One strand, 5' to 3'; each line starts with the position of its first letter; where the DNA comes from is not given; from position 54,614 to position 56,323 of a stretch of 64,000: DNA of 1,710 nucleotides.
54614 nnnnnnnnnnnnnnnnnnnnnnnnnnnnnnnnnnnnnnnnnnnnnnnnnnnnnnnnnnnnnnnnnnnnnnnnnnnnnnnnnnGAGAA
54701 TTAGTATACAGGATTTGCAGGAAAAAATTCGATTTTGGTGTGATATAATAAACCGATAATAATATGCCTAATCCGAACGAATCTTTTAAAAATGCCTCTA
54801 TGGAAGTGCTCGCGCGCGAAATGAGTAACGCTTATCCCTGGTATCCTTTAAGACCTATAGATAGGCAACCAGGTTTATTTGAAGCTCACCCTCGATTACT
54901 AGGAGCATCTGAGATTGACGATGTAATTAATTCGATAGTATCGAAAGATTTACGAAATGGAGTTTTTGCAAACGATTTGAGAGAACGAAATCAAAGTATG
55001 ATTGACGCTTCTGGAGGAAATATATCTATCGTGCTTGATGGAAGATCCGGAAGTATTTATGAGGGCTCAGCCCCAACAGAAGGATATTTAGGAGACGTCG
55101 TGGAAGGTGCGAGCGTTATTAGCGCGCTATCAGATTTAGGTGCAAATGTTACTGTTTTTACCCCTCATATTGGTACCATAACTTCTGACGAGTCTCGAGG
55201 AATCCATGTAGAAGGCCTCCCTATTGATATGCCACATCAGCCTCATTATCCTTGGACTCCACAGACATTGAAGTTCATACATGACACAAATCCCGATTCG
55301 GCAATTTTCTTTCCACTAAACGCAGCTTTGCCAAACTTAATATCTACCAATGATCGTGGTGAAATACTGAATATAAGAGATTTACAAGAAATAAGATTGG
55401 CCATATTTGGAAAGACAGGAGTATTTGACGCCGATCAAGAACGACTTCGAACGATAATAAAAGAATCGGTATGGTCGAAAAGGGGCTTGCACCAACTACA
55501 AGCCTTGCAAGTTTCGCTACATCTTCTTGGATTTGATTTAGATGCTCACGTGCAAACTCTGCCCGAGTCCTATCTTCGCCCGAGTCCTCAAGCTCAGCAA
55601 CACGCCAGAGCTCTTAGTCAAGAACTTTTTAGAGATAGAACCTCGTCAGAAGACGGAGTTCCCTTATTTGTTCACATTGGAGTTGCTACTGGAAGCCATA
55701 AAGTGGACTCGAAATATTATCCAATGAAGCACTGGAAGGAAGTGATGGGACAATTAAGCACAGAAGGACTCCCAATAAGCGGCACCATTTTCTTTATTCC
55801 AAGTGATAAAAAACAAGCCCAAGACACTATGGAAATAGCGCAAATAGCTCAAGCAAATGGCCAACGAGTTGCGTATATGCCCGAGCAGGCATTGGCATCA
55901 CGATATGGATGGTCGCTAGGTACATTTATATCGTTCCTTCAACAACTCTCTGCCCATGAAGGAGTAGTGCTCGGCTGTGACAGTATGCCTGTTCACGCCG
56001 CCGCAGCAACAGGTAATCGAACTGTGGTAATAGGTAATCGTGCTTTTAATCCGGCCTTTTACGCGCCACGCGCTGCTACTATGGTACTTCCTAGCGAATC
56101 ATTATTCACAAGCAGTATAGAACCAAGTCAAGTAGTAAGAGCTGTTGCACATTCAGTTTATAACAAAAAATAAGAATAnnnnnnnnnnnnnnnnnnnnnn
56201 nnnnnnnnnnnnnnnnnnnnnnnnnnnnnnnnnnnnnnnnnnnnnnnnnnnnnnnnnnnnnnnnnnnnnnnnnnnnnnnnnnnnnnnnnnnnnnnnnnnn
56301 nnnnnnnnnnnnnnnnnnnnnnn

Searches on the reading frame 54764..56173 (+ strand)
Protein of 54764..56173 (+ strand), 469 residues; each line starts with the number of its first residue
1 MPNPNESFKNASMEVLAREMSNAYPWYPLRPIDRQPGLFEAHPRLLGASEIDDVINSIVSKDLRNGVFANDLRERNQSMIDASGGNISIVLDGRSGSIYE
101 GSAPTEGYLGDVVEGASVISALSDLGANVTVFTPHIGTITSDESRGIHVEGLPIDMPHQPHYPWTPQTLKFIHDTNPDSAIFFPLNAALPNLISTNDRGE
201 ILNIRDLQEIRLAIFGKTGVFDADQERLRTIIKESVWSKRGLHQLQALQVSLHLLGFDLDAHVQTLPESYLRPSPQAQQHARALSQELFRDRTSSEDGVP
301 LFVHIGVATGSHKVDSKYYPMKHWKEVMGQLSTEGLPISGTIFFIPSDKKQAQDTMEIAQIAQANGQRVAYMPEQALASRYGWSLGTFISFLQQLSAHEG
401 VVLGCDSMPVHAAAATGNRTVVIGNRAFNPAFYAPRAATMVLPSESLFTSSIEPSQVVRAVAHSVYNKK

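Call 91: search_protein_families(library=pfam, proteins=[window:54764-56173:+], max_evalue=0.001)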
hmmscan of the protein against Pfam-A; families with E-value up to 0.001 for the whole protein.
window:54764-56173:+ (469 aa): 1 family
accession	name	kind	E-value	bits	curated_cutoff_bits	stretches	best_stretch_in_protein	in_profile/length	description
PF01075.23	Glyco_transf_9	-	1.8e-05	24.7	22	1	304-422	107-207/247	Glycosyltransferase family 9 (heptosyltransferase)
